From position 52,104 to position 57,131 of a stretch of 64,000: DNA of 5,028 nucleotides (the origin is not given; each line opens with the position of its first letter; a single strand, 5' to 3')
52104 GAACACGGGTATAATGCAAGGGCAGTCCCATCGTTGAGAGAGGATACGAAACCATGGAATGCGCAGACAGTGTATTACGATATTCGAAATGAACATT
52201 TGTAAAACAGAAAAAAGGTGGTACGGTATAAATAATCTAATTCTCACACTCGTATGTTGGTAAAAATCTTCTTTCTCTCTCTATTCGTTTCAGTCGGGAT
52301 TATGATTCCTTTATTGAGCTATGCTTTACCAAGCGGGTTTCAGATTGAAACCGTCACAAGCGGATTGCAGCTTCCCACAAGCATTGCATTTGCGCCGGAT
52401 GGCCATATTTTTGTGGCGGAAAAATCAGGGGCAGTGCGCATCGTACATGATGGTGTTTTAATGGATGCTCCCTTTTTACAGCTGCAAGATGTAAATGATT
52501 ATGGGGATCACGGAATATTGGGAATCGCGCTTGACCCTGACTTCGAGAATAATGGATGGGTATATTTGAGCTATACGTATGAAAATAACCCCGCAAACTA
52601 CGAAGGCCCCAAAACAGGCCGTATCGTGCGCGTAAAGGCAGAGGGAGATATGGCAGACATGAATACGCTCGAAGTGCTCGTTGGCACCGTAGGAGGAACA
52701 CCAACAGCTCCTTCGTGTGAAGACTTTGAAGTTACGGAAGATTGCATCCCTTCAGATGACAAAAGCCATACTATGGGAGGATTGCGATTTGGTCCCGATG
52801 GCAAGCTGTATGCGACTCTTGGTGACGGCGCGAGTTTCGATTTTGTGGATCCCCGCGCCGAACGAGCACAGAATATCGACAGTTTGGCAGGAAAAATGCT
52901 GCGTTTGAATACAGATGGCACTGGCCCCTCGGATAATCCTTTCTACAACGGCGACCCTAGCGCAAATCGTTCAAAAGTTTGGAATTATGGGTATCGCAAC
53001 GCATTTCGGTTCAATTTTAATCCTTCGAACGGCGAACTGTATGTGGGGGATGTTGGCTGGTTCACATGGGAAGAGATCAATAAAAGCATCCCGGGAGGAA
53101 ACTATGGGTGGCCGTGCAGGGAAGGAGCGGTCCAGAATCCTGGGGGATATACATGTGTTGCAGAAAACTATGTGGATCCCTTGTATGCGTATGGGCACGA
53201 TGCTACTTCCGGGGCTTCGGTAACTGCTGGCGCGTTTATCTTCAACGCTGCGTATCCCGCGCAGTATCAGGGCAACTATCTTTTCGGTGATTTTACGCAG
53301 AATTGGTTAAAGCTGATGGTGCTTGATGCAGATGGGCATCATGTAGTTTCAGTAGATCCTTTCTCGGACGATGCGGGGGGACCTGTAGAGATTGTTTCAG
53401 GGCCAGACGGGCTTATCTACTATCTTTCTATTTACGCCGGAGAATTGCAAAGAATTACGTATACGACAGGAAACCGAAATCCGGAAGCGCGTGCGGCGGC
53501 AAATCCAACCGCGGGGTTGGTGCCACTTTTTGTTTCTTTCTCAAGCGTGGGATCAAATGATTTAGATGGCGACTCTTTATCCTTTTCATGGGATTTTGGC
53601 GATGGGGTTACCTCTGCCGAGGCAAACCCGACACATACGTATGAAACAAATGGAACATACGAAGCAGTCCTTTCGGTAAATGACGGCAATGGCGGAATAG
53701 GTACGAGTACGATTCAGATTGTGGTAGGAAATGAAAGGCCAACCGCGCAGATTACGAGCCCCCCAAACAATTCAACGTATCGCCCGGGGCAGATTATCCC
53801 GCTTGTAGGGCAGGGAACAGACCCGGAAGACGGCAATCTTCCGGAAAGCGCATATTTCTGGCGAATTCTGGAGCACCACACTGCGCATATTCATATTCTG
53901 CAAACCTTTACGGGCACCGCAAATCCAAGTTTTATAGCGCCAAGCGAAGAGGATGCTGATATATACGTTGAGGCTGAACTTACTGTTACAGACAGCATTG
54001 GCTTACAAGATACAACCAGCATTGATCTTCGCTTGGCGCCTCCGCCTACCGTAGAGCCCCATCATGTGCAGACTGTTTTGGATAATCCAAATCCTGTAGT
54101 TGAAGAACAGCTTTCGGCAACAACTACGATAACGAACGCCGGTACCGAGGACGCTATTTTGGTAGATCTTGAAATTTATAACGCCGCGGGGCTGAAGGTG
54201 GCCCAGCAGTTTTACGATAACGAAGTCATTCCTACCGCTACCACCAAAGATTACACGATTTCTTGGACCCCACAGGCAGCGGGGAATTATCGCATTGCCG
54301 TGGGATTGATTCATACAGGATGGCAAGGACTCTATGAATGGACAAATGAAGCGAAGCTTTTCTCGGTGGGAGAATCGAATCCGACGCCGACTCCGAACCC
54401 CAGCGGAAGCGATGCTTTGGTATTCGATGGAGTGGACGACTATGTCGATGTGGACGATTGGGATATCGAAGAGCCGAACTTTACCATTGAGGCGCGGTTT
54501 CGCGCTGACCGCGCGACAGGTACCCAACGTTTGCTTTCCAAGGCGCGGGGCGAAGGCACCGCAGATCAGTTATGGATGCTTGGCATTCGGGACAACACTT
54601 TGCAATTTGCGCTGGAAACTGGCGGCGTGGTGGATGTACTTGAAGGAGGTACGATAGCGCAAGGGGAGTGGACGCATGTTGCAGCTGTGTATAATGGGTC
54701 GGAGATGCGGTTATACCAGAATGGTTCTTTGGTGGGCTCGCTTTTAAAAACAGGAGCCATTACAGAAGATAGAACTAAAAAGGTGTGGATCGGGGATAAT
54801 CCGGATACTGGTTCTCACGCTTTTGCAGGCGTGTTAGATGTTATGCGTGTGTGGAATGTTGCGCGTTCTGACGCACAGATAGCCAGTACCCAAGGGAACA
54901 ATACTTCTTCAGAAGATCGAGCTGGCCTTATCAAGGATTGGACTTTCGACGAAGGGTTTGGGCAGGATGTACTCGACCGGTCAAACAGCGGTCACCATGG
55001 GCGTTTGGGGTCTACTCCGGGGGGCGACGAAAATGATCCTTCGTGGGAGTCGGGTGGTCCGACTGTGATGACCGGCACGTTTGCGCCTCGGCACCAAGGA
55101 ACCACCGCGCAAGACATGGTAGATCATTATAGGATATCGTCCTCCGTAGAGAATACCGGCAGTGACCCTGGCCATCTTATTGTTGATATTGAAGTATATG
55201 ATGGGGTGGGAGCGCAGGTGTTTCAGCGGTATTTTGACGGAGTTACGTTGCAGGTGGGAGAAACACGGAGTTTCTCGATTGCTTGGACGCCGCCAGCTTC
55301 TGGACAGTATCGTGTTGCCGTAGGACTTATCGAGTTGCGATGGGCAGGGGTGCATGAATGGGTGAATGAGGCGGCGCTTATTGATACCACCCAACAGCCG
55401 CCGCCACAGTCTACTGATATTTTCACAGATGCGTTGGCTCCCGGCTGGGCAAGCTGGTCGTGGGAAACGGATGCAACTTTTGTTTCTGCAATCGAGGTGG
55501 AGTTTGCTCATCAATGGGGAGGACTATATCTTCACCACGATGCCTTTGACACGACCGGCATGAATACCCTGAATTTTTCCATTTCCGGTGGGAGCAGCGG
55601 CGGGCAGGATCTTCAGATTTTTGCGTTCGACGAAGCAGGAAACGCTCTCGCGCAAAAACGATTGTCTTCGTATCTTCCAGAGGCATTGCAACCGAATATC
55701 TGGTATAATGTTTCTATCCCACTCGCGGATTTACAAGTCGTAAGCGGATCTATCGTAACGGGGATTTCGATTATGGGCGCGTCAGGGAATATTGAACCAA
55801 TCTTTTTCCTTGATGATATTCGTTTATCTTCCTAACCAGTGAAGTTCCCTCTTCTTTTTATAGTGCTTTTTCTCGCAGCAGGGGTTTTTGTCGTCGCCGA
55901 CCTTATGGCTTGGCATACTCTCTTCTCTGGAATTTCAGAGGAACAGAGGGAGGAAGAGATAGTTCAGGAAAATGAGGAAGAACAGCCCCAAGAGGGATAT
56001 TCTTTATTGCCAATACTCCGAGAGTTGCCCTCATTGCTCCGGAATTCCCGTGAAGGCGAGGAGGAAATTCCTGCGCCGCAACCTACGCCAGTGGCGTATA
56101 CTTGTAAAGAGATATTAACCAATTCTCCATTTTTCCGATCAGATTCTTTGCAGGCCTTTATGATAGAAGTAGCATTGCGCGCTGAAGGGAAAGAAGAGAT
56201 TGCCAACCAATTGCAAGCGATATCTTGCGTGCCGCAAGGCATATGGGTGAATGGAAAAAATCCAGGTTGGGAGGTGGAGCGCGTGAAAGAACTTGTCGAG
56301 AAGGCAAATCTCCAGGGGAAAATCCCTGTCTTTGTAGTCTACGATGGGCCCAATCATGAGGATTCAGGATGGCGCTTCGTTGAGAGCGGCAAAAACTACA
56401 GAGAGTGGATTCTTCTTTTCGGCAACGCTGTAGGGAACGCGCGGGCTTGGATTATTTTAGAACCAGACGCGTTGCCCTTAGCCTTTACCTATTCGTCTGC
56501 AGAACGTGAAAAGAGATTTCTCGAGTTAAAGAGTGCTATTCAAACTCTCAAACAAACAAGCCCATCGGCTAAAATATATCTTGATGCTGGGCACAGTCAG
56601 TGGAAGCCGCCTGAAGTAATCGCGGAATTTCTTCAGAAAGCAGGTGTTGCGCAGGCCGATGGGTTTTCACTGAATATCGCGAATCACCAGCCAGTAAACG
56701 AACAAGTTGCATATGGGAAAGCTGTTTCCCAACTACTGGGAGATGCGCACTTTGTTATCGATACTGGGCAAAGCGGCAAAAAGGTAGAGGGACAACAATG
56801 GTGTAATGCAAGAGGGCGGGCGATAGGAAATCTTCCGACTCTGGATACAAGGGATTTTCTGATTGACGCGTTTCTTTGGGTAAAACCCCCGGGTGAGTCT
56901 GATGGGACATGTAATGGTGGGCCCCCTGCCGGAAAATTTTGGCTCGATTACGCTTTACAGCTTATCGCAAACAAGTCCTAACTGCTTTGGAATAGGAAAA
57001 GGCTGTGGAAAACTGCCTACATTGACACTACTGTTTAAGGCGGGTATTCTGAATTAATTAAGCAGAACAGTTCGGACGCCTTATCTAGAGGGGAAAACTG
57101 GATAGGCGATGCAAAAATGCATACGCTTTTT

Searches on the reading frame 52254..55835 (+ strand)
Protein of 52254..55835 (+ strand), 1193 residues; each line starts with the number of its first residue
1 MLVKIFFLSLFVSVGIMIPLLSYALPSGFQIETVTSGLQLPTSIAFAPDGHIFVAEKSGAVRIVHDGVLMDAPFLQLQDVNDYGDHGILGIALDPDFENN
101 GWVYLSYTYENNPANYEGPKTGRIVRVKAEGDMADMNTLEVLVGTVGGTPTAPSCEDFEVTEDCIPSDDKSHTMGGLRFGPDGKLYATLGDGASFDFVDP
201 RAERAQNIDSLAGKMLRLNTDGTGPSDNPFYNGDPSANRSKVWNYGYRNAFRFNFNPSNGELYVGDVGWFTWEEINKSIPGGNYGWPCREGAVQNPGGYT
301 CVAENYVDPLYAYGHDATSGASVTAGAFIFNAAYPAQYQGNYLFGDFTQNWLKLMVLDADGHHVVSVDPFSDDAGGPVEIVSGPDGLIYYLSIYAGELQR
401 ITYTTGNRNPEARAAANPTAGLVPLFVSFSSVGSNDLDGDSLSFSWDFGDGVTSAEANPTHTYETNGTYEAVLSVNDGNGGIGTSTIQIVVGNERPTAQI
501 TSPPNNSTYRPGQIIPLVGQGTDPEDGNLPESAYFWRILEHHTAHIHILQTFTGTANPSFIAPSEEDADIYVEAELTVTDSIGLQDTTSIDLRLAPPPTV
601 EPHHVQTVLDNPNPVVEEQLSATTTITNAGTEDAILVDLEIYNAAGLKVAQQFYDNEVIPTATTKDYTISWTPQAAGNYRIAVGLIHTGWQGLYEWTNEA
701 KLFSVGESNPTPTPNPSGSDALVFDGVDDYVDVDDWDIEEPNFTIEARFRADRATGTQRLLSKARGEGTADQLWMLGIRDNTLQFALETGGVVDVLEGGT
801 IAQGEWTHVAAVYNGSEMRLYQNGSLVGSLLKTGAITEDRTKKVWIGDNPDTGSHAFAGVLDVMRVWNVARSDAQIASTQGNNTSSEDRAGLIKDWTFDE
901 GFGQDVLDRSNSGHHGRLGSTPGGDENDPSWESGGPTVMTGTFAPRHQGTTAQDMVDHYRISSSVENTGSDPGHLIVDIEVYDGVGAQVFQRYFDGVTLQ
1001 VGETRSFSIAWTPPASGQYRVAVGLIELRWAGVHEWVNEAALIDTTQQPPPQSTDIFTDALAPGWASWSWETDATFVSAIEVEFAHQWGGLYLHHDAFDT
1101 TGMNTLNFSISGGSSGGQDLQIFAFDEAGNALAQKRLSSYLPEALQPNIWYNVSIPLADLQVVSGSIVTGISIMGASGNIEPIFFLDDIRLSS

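Call 3: search_protein_families(library=pfam, proteins=[window:52254-55835:+], max_evalue=1)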
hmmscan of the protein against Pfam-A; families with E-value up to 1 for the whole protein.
window:52254-55835:+ (1193 aa): 22 families
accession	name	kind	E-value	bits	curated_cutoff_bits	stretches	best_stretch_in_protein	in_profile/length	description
PF07995.17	GSDH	-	2.3e-53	182.1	25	1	38-392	1-323/332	Glucose / Sorbosone dehydrogenase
PF13385.13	Laminin_G_3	-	1.5e-27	97.1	27.6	1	725-877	1-151/151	Concanavalin A-like lectin/glucanases superfamily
PF18911.6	PKD_4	-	2.1e-19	69.8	27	1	407-491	1-85/85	PKD domain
PF00801.26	PKD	-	1.2e-10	41.7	23.5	1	424-486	14-76/80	PKD domain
PF23500.1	DUF7133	-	1.5e-06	28.2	27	1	168-396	129-350/385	Domain of unknown function (DUF7133)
PF07705.17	CARDB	-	6e-06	26.8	22.7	1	608-683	9-81/101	CARDB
PF17957.7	Big_7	-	8.6e-05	23.5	24.1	2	645-683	30-70/70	Bacterial Ig domain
PF06832.18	BiPBP_C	-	0.0015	18.8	26.8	0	648-683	43-78/90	Penicillin-Binding Protein C-terminus Family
PF24684.1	Vgb_lyase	-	0.003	16.8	50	1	365-404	171-210/290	Virginiamycin B lyase family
PF02210.31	Laminin_G_2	-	0.0092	16.9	22.9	1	774-849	21-99/126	Laminin G domain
PF17963.7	Big_9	-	0.012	16.9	23.6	1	431-489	22-88/89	Bacterial Ig domain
PF01436.27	NHL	-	0.014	15.8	20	1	38-59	1-21/28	NHL repeat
PF12690.13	BsuPI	-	0.019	15.4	22.9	0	988-1023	57-94/101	Intracellular proteinase inhibitor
PF15780.11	ASH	-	0.023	15.3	27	0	622-682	27-85/98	Abnormal spindle-like microcephaly-assoc'd, ASPM-SPD-2-Hydin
PF18368.7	Ig_GlcNase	-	0.034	14.7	26.3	0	619-660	32-73/105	Exo-beta-D-glucosaminidase Ig-fold domain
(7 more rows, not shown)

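Call 4: search_protein_families(library=ncbifam, proteins=[window:52254-55835:+], max_evalue=1)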
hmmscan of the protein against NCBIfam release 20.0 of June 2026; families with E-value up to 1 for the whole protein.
window:52254-55835:+ (1193 aa): 6 families
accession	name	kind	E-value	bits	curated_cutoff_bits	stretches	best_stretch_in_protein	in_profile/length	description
TIGR03606.1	non_repeat_PQQ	subfamily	4.4e-34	118.1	434.55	1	29-291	20-272/454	glucose/sorbosone family PQQ-dependent dehydrogenase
TIGR02604.1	Piru_Ver_Nterm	subfamily_domain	2.8e-08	33.5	122.2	1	169-397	121-343/367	PVC-type heme-binding CxxCH protein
NF038353.1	FxLYD_dom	domain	0.00011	22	23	1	961-1016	6-63/71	FxLYD domain-containing protein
NF033206.1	ScyE_fam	subfamily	0.00042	19.9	80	1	33-135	2-123/333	ScyD/ScyE family protein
TIGR00864.1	PCC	subfamily_domain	0.011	12.1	1861.4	1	442-479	1087-1125/2700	polycystin cation channel protein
NF058578.1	CPR_pilus_PamR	equivalog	0.1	11.4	300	1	444-492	183-240/297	pilus system RbmA-like protein PamR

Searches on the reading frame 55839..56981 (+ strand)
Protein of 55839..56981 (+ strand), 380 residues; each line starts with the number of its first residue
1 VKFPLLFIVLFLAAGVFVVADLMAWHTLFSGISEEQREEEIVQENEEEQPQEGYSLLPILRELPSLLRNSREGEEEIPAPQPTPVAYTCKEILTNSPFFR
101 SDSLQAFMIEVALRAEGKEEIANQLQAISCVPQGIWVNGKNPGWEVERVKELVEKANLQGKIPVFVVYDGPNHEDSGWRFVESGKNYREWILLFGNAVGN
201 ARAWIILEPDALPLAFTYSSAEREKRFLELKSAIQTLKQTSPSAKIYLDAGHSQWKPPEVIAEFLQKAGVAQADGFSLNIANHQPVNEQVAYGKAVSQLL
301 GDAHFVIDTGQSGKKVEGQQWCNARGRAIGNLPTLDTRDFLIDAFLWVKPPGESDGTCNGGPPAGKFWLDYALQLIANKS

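Call 3: search_protein_families(library=pfam, proteins=[window:55839-56981:+], max_evalue=1)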
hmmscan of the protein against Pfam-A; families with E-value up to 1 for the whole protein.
window:55839-56981:+ (380 aa): 2 families
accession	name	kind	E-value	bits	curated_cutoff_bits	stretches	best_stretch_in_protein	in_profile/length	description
PF01341.22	Glyco_hydro_6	-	1.2e-47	163.7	27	1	118-361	11-300/305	Glycosyl hydrolases family 6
PF19823.4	DUF6305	-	0.22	11.6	25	1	132-168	54-89/154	Domain of unknown function (DUF6305)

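Call 4: search_protein_families(library=ncbifam, proteins=[window:55839-56981:+], max_evalue=1)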
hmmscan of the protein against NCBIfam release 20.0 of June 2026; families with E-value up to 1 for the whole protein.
window:55839-56981:+ (380 aa): 0 families
